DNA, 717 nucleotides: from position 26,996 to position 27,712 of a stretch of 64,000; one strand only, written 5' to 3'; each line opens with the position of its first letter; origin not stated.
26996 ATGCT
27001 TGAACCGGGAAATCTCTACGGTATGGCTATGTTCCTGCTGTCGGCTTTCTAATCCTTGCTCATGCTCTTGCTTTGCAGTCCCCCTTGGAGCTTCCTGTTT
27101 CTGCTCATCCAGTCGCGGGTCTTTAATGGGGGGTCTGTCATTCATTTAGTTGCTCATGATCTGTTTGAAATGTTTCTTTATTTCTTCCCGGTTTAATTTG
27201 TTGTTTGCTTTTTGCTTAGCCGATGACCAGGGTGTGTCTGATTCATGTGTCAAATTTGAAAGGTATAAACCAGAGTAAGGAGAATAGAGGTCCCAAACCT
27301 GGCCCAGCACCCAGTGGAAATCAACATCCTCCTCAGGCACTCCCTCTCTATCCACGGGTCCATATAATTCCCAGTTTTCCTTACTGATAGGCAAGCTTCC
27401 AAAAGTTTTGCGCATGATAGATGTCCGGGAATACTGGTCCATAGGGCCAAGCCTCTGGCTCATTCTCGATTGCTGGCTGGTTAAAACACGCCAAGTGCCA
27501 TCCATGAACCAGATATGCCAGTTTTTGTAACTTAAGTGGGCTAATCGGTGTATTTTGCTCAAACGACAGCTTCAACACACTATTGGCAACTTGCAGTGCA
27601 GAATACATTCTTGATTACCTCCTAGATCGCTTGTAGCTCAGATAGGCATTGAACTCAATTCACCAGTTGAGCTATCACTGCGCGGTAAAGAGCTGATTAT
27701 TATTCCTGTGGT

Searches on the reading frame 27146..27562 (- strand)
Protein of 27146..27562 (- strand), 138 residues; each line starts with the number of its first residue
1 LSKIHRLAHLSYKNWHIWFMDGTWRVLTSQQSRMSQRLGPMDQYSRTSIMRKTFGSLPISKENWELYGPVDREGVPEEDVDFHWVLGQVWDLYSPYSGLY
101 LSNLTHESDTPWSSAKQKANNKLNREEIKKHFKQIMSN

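Call 4: search_protein_families(library=pfam, proteins=[window:27146-27562:-], max_evalue=1)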
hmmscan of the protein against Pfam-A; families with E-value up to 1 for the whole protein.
window:27146-27562:- (138 aa): 1 family
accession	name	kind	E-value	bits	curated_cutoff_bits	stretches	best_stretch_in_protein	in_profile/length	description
PF13274.11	SocA_Panacea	-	0.061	14.7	25.7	1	79-112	83-112/113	Antitoxin SocA-like, Panacea domain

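Call 5: search_protein_families(library=padloc, proteins=[window:27146-27562:-], max_evalue=1)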
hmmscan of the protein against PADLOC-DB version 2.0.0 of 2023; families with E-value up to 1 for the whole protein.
window:27146-27562:- (138 aa): 0 families
